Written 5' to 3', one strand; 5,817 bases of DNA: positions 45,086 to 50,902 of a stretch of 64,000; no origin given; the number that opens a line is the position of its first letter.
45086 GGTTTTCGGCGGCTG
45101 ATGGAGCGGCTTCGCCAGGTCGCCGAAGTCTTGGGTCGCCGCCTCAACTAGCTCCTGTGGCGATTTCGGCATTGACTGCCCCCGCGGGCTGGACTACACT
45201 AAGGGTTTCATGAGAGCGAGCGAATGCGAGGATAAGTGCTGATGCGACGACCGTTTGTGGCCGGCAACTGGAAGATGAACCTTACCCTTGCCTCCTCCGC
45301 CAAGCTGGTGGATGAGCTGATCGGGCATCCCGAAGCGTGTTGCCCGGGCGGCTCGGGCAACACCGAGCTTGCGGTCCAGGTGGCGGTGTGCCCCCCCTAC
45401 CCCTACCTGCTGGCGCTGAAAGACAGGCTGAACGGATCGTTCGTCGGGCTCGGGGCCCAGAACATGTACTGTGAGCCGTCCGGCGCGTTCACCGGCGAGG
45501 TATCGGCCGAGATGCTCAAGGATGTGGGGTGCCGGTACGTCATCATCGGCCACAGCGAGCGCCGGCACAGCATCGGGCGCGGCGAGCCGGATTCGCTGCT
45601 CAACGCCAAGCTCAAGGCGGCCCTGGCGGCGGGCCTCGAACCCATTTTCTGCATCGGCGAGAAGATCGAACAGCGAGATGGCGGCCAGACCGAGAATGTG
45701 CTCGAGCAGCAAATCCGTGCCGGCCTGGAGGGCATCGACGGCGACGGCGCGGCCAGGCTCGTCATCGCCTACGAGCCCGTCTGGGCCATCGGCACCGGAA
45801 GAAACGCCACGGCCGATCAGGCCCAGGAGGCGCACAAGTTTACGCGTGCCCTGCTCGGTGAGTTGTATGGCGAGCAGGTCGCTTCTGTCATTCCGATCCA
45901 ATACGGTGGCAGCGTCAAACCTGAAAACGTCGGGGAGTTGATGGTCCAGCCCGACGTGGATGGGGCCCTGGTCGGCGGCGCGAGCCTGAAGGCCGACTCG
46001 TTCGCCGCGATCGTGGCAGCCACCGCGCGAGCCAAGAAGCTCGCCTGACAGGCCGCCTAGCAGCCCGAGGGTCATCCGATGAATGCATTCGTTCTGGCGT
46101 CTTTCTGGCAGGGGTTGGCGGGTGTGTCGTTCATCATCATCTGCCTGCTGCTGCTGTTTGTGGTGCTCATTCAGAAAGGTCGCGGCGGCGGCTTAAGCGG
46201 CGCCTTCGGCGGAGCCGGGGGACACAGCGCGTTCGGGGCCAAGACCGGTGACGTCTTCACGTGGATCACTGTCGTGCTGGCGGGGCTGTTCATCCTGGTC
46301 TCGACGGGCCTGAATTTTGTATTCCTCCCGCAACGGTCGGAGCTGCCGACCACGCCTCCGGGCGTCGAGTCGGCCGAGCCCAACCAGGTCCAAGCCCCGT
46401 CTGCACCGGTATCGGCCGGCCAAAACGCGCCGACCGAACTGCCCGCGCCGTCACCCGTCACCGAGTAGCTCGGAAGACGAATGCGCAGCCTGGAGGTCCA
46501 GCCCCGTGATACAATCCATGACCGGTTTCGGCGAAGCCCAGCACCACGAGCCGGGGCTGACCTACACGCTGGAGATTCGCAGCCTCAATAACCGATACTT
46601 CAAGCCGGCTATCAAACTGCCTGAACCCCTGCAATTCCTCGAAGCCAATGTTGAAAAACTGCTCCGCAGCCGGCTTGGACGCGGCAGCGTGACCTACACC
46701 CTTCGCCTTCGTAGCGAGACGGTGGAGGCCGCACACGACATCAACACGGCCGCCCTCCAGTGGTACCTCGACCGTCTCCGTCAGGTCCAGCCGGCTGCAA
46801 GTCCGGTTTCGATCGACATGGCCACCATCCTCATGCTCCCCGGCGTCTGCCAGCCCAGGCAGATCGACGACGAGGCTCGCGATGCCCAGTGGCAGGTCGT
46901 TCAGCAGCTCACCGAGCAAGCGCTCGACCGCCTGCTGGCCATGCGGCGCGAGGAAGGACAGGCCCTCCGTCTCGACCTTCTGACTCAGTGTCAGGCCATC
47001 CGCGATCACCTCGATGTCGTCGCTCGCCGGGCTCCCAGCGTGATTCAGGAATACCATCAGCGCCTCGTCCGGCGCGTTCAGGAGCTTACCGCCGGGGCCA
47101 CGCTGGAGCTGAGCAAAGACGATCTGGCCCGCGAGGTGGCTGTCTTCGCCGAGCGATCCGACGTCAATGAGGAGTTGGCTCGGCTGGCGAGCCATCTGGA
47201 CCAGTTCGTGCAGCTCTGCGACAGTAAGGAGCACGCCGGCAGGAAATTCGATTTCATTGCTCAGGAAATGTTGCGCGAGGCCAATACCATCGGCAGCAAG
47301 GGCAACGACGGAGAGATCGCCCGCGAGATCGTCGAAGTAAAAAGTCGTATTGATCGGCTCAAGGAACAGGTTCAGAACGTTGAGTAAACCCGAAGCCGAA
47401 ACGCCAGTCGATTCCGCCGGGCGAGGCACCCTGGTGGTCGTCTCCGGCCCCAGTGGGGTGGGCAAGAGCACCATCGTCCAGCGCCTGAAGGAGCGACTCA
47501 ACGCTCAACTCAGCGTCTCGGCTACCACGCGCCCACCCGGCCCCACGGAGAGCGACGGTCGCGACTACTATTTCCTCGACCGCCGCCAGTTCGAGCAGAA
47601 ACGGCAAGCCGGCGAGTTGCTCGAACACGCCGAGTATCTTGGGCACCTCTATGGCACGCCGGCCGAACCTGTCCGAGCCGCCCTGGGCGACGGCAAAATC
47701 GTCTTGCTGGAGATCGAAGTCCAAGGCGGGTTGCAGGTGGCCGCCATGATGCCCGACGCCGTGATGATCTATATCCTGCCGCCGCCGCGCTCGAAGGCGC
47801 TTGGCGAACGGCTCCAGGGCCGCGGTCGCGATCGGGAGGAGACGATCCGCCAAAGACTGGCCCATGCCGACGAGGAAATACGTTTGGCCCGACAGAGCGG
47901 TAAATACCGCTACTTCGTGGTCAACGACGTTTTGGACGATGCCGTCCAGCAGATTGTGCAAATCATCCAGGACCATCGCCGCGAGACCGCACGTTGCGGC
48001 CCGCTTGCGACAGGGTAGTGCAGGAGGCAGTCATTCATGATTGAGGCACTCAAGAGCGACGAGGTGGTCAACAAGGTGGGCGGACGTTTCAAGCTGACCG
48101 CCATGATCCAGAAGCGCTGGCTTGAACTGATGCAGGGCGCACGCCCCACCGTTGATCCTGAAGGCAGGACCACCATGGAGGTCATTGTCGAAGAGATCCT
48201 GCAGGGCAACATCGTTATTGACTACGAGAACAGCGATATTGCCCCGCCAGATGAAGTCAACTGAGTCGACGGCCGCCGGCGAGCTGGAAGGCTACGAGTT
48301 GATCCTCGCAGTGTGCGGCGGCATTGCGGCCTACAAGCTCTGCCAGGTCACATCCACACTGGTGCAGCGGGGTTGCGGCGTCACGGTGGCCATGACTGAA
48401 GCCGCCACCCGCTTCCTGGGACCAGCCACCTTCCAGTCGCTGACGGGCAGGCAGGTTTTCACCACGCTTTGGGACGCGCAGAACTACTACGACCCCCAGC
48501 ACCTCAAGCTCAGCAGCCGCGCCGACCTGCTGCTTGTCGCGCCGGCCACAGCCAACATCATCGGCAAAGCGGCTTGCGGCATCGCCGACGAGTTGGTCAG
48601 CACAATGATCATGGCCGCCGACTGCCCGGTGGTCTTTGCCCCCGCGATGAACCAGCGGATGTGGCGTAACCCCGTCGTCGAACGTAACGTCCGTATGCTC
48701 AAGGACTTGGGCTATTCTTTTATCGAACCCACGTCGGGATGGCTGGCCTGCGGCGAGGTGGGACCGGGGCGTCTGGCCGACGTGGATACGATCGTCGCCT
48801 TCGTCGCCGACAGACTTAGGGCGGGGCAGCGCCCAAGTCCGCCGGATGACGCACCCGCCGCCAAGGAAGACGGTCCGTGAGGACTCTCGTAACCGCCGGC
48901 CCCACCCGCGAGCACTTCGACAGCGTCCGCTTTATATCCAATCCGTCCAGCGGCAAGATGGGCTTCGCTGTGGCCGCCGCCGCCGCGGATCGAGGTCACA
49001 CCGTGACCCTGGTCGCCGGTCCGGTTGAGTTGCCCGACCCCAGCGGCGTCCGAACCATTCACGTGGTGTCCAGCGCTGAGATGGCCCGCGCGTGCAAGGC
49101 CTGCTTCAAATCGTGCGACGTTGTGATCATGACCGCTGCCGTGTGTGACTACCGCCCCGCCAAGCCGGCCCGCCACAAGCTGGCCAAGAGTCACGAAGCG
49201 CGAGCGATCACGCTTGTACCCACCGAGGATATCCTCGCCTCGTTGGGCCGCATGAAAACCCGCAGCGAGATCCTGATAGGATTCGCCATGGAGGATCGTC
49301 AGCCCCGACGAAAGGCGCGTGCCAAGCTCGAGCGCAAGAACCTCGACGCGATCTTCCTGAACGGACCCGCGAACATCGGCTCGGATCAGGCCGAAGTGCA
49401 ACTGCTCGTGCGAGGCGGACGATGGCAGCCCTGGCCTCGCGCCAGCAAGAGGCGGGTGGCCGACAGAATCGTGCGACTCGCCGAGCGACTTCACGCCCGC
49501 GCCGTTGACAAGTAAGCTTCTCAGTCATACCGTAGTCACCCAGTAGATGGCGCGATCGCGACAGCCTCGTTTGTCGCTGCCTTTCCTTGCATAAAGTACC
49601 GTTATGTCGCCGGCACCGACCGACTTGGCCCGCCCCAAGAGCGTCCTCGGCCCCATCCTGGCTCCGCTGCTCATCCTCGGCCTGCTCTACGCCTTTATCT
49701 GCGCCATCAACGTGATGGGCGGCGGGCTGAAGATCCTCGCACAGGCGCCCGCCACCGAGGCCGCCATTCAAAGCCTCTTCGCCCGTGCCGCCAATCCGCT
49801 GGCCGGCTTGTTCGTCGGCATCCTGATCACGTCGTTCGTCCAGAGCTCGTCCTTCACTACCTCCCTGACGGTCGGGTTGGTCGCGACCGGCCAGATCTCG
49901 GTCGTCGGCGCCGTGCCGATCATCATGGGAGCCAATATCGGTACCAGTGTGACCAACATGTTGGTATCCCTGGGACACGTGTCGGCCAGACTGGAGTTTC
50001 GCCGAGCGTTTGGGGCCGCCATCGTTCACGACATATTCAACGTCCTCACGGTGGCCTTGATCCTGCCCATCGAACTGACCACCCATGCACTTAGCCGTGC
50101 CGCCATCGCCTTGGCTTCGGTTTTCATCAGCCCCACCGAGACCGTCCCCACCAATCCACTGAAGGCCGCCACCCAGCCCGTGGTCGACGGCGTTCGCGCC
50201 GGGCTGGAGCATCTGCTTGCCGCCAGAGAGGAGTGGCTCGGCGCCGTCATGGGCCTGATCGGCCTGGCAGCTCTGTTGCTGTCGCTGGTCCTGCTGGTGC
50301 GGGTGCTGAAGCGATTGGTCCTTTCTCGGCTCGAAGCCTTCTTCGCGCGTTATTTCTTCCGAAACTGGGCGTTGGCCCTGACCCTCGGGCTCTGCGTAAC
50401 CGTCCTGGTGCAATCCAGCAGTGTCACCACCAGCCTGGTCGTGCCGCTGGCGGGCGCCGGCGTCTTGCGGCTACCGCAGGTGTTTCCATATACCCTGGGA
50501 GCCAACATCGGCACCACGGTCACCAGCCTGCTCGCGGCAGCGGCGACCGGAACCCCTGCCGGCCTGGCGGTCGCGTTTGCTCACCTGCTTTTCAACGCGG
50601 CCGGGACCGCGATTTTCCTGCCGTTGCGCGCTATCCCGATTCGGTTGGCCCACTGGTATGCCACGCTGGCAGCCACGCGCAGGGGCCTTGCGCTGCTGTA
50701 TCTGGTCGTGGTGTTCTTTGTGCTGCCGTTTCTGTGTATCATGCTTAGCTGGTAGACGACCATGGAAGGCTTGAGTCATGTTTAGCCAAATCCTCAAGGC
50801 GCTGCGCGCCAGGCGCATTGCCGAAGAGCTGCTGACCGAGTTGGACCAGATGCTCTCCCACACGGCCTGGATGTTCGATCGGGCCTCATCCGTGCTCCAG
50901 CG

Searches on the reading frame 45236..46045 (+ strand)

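Call 68: search_protein_families(library=pfam, proteins=[window:45236-46045:+], max_evalue=0.001)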
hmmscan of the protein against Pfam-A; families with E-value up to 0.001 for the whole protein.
window:45236-46045:+ (270 aa): 1 family
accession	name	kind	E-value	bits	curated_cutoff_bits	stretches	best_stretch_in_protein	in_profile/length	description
PF00121.24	TIM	-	1.4e-89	300.2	20.1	1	6-262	1-244/245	Triosephosphate isomerase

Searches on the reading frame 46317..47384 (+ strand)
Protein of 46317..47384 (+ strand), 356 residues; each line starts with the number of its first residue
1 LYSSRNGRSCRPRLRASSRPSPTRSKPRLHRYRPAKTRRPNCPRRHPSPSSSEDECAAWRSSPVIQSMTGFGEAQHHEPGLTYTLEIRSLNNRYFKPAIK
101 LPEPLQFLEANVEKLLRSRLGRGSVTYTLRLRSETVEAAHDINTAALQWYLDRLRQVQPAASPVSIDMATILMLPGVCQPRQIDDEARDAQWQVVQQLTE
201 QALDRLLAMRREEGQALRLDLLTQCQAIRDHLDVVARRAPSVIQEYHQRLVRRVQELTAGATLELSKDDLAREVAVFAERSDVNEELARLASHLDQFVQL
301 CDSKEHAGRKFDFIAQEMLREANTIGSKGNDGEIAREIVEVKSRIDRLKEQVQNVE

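Call 68: search_protein_families(library=pfam, proteins=[window:46317-47384:+], max_evalue=0.001)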
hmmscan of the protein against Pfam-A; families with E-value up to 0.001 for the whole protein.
window:46317-47384:+ (356 aa): 2 families
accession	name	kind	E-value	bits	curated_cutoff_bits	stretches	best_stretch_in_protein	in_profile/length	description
PF08340.16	YicC-like_C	-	2.4e-39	134.6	27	1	236-356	2-120/120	Endoribonuclease YicC-like, C-terminal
PF03755.18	YicC-like_N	-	1.9e-37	129.5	25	1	65-218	1-155/156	Endoribonuclease YicC-like, N-terminal region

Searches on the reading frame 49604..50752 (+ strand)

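Call 68: search_protein_families(library=pfam, proteins=[window:49604-50752:+], max_evalue=0.001)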
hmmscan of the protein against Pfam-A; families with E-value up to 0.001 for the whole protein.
window:49604-50752:+ (383 aa): 1 family
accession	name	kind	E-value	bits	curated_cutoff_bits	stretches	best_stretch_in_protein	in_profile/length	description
PF02690.20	Na_Pi_cotrans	-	1.2e-35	123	29.1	2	31-175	2-130/137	Na+/Pi-cotransporter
